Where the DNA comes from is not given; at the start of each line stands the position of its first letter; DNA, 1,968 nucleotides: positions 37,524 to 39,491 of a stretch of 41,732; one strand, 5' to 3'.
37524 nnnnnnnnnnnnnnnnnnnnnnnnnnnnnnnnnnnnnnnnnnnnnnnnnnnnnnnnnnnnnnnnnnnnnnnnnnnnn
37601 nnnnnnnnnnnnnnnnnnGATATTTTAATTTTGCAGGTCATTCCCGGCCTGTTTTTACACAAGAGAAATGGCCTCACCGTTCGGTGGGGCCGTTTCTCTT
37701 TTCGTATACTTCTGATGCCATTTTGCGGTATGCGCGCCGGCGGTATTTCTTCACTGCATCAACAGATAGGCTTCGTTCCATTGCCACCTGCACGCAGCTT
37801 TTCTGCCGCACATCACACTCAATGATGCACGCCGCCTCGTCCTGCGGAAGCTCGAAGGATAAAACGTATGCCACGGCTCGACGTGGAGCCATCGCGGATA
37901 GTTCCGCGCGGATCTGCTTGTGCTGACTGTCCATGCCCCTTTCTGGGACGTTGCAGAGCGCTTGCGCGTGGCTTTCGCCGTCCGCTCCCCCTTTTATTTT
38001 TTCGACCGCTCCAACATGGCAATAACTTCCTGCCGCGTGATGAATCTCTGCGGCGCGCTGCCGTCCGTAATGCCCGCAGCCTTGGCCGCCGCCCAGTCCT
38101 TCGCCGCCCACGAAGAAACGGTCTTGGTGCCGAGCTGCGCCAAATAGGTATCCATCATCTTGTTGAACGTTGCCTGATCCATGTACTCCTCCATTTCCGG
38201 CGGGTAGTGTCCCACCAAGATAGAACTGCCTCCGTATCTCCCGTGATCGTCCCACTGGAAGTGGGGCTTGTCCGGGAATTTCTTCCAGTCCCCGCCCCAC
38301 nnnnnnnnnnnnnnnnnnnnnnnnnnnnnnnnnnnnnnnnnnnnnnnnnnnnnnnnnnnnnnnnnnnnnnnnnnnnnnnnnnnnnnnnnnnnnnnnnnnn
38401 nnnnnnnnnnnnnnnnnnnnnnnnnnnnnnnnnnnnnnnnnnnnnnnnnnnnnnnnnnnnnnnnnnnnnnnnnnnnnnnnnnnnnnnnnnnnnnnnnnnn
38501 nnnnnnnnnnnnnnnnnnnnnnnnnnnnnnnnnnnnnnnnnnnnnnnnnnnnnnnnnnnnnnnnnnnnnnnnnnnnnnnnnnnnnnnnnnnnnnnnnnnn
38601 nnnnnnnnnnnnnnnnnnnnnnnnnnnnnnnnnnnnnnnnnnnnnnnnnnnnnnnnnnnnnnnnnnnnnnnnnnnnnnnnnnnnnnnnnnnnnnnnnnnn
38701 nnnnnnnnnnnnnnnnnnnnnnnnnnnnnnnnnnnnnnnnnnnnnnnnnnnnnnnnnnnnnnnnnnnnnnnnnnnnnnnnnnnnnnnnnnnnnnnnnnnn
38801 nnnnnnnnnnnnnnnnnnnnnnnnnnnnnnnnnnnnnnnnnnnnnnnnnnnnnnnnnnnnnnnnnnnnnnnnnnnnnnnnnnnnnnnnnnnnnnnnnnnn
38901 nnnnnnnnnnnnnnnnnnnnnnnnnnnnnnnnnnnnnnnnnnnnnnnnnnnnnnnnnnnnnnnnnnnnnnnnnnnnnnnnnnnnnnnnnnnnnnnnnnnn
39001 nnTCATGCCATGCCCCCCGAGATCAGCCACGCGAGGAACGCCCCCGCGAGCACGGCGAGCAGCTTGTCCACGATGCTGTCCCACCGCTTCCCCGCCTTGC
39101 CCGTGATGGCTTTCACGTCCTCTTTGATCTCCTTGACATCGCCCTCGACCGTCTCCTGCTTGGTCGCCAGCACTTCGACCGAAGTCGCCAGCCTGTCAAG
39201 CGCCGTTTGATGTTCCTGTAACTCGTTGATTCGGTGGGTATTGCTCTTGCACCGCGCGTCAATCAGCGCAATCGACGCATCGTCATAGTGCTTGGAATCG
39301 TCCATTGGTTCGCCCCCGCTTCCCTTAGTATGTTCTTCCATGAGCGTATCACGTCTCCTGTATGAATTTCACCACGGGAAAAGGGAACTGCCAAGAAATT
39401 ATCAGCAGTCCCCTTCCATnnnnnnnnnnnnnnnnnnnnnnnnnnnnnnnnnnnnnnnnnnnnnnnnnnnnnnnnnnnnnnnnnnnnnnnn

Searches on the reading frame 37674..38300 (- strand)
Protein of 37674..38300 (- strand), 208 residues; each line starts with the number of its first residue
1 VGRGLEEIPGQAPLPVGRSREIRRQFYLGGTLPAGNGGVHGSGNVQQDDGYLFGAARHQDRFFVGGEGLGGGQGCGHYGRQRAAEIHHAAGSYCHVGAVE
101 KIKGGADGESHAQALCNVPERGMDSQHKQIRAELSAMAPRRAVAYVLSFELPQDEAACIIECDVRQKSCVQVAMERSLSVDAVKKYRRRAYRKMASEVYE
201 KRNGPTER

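Call 12: search_protein_families(library=pfam, max_evalue=0.01, proteins=[window:37674-38300:-])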
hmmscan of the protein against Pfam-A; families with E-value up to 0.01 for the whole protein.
window:37674-38300:- (208 aa): 1 family
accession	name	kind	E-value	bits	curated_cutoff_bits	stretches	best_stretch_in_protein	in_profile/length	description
PF08281.18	Sigma70_r4_2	-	0.0012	18.9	25.7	0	129-194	3-54/54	Sigma-70, region 4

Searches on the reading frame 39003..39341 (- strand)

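Call 12: search_protein_families(library=pfam, max_evalue=0.01, proteins=[window:39003-39341:-])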
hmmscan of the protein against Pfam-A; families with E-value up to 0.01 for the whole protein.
window:39003-39341:- (112 aa): 2 families
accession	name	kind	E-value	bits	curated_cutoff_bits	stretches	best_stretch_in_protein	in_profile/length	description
PF10779.14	XhlA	-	0.00036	21.1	34.7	1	40-81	5-46/67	Haemolysin XhlA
PF04728.18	LPP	-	0.0013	19.5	29.1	1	48-83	2-37/53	Lipoprotein leucine-zipper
